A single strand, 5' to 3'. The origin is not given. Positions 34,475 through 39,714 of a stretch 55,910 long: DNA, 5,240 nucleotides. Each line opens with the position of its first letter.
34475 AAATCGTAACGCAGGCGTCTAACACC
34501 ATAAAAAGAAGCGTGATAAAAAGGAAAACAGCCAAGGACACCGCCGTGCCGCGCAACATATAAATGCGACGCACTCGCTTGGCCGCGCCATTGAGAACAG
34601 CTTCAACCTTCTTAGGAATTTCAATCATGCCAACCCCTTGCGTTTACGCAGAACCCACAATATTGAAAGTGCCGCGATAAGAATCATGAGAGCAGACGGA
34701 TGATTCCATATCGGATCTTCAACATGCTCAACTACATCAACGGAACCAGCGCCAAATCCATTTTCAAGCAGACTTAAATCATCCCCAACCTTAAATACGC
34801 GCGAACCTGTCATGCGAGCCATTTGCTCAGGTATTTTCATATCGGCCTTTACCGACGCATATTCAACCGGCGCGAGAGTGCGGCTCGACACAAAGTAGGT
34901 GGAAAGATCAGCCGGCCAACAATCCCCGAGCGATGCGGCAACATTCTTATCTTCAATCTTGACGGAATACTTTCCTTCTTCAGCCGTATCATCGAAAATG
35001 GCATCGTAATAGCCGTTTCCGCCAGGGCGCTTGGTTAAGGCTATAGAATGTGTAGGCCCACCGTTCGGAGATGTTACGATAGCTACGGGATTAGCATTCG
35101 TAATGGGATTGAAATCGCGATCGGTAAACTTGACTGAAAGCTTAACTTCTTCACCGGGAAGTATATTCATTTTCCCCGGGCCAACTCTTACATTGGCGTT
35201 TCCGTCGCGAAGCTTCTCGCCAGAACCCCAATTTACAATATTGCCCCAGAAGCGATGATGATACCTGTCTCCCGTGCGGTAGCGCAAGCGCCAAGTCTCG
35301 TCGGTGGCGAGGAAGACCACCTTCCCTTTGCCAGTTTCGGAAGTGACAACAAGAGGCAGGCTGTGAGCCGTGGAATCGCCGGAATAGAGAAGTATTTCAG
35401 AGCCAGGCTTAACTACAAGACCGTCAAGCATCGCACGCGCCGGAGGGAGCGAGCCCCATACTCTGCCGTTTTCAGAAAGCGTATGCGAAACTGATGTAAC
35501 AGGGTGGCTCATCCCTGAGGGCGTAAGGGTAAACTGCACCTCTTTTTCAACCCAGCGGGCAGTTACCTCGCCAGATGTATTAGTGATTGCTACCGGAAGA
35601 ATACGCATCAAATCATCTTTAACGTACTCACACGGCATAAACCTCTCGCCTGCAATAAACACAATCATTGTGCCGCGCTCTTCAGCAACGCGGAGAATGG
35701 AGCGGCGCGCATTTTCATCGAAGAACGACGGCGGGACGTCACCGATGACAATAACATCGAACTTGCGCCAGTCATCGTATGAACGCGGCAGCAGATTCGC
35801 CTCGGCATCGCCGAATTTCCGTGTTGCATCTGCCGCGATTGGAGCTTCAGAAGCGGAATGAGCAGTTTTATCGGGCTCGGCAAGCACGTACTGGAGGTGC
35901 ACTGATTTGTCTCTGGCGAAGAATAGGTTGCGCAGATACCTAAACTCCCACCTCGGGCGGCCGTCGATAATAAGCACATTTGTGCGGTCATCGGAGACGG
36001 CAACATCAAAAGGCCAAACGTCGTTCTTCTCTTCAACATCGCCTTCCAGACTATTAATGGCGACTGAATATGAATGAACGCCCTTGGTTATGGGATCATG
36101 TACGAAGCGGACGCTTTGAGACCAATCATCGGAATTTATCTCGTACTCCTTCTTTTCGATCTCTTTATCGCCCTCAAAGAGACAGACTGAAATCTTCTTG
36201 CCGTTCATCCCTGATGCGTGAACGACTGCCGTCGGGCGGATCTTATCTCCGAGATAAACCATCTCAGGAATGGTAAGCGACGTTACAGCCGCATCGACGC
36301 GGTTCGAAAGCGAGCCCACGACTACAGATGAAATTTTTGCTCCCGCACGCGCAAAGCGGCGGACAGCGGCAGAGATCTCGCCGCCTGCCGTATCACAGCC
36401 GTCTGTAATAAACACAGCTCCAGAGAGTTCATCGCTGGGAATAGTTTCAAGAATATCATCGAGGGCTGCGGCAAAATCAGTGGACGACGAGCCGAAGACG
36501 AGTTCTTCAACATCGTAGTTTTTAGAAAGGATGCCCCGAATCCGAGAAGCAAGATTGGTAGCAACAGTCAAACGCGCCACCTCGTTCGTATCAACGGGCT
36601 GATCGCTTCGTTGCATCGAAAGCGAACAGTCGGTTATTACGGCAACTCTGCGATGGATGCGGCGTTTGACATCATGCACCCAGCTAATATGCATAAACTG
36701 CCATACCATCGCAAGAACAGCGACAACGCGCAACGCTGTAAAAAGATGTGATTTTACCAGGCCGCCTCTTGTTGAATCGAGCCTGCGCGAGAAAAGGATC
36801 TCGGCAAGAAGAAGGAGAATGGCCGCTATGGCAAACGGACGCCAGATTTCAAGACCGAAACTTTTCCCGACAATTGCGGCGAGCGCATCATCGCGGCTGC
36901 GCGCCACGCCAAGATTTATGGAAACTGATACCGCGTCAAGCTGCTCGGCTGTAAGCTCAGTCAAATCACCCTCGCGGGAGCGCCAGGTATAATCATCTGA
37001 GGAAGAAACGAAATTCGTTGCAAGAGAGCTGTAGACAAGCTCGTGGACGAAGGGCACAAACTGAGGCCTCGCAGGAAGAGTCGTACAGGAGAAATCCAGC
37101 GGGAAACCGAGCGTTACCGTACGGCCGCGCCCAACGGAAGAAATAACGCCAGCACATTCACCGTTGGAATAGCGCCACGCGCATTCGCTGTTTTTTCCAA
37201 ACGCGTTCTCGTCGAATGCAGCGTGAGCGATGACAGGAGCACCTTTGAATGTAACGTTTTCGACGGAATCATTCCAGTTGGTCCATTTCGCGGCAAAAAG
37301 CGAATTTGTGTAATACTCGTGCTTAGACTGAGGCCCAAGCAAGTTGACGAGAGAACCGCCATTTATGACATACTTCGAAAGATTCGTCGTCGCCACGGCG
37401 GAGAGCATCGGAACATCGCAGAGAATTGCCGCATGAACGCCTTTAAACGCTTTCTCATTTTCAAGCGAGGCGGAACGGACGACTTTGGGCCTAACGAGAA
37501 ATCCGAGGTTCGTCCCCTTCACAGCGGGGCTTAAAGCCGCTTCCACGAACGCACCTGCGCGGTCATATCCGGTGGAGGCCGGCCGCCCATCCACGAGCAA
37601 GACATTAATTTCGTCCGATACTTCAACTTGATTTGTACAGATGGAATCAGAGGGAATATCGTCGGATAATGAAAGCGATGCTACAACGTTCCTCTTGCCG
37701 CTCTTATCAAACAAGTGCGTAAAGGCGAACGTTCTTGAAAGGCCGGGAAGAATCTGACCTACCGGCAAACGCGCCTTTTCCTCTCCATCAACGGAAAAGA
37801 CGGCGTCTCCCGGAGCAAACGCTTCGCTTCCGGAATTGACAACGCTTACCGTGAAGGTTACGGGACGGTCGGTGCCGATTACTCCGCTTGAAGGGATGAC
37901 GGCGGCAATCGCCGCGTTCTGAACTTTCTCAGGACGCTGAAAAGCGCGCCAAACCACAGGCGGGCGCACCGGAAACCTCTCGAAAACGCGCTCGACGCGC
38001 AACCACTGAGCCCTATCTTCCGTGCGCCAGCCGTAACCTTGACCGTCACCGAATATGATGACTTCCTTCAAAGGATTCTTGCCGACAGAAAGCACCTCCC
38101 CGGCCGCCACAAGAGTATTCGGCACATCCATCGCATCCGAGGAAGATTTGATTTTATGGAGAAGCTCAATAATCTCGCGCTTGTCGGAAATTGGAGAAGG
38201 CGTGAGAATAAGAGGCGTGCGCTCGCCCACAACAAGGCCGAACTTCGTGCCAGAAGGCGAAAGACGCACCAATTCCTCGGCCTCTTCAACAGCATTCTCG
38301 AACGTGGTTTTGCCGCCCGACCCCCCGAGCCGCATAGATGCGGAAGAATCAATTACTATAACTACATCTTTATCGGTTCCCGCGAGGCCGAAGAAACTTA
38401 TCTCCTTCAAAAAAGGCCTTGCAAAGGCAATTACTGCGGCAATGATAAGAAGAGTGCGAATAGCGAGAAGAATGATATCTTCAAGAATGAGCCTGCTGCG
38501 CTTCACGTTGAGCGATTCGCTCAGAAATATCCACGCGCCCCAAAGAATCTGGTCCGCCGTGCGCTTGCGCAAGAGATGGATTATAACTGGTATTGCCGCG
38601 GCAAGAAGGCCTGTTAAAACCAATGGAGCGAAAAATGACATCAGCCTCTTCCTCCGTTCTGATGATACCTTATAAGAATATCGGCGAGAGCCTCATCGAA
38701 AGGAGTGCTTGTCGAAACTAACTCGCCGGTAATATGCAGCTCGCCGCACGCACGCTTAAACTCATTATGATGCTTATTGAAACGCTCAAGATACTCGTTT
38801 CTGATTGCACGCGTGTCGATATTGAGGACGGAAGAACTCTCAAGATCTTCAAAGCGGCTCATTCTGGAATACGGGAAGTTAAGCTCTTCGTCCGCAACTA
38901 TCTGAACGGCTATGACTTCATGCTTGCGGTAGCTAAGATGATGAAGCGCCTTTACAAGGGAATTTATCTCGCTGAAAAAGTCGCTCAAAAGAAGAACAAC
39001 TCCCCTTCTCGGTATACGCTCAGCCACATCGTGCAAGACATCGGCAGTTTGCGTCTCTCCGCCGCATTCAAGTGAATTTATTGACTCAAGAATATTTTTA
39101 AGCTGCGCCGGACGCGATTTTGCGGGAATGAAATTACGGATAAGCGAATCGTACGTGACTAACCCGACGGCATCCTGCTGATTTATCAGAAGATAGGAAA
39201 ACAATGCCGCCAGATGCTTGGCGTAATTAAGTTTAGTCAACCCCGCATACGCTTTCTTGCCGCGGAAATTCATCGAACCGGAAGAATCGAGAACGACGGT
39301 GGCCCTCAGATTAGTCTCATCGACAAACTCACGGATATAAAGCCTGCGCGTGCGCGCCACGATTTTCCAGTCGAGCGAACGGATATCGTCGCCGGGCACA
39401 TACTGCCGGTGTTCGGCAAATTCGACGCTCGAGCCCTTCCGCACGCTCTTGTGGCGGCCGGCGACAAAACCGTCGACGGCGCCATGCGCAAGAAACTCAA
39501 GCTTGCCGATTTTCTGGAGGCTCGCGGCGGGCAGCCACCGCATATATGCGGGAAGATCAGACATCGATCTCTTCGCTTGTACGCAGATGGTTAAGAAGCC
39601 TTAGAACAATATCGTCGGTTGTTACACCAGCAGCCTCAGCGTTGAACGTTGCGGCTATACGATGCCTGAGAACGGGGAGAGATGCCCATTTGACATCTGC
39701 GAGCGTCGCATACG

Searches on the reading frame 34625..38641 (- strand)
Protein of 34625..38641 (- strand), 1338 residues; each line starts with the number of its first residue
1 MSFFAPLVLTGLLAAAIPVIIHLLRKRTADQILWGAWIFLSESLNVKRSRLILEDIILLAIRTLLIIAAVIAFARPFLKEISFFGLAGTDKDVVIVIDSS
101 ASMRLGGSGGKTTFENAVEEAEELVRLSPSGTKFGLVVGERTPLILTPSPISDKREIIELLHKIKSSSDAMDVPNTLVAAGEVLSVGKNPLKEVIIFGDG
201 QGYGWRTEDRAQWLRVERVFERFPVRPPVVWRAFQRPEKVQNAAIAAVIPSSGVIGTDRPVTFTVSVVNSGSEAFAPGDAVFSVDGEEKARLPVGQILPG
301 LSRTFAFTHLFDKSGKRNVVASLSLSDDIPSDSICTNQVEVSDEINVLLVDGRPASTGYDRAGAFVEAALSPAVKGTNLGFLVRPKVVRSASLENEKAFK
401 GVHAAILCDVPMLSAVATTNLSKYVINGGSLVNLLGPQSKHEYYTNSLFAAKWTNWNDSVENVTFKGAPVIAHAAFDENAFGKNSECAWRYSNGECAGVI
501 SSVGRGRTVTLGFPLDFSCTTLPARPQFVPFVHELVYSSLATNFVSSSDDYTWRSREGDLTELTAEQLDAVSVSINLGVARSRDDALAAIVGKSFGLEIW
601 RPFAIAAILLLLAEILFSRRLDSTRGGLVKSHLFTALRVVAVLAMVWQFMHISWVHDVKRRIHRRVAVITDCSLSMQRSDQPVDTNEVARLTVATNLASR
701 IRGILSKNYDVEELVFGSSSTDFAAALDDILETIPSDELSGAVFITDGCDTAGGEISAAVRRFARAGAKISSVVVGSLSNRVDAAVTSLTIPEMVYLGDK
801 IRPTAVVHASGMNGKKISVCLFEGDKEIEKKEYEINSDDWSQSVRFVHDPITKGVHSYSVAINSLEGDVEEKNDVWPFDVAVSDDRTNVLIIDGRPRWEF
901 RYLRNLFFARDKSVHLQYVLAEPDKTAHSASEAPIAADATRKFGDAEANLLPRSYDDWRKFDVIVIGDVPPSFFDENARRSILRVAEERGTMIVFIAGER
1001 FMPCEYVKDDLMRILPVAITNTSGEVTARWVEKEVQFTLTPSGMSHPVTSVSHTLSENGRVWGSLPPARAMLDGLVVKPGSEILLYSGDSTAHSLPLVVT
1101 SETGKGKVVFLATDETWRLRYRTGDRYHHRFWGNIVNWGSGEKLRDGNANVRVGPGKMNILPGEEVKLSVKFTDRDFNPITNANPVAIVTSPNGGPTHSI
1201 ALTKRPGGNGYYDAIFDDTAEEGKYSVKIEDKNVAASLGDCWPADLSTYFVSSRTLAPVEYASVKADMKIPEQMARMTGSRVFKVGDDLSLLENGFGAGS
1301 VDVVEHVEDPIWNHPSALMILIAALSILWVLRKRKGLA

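Call 3: search_protein_families(library=pfam, proteins=[window:34625-38641:-], max_evalue=0.1)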
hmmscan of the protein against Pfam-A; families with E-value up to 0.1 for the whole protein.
window:34625-38641:- (1338 aa): 6 families
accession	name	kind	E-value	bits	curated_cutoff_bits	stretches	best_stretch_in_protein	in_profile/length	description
PF13519.12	VWA_2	-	3e-13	50.8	27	1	93-201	1-107/107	von Willebrand factor type A domain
PF07584.16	BatA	-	5.8e-12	46.3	25.9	1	1-76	1-77/77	Aerotolerance regulator N-terminal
PF01835.25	MG2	-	4.7e-05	24.1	32.8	1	1162-1234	13-85/96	MG2 domain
PF00092.34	VWA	-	0.00012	22.8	23.8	1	92-201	1-114/174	von Willebrand factor type A domain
PF07705.17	CARDB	-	0.0022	18.6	22.7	1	259-318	19-78/101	CARDB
PF13768.12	VWA_3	-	0.012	16.1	27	0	92-201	2-107/155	von Willebrand factor type A domain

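Call 4: search_protein_families(library=ncbifam, proteins=[window:34625-38641:-], max_evalue=0.1)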
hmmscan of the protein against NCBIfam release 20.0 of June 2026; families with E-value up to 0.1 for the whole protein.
window:34625-38641:- (1338 aa): 2 families
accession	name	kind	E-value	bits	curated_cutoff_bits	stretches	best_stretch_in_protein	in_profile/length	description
TIGR02226.1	two_anch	domain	1.7e-17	63.5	23.05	1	1-79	1-79/82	N-terminal double-transmembrane domain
NF007591.0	PRK10229.1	equivalog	0.094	12.4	288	0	577-629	29-81/206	threonine export protein RhtC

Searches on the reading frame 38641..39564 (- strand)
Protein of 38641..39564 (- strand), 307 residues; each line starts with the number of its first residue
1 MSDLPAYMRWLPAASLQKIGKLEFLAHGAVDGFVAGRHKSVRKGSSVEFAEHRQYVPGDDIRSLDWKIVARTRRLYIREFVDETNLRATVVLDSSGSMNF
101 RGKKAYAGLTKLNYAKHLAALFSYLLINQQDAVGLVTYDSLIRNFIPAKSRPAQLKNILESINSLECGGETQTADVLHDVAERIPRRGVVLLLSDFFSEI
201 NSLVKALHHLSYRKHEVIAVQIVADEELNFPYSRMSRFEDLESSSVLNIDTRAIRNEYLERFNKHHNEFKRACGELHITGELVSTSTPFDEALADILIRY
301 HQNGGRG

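Call 3: search_protein_families(library=pfam, proteins=[window:38641-39564:-], max_evalue=0.1)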
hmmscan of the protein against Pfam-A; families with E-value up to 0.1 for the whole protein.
window:38641-39564:- (307 aa): 4 families
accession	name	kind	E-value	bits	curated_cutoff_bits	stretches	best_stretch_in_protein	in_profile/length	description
PF01882.25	DUF58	-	1.7e-48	165.1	23.4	1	51-267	1-215/216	Protein of unknown function DUF58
PF13519.12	VWA_2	-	4.7e-12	46.9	27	1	90-196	3-106/107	von Willebrand factor type A domain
PF00092.34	VWA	-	0.00015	22.4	23.8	1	90-195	4-112/174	von Willebrand factor type A domain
PF05762.20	VWA_CoxE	-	0.00055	19.9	26.4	1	160-220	117-185/222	VWA domain containing CoxE-like protein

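Call 4: search_protein_families(library=ncbifam, proteins=[window:38641-39564:-], max_evalue=0.1)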
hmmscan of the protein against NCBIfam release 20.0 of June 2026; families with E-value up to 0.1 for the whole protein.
window:38641-39564:- (307 aa): 2 families
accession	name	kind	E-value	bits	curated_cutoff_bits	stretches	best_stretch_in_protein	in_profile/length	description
TIGR04102.1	SWIM_PBPRA1643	hypoth_equivalog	0.037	14.5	68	1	33-96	3-66/108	PBPRA1643 family SWIM/SEC-C metal-binding motif protein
TIGR00868.1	hCaCC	subfamily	0.038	11.7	900.85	1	90-145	309-358/863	calcium-activated chloride channel protein 1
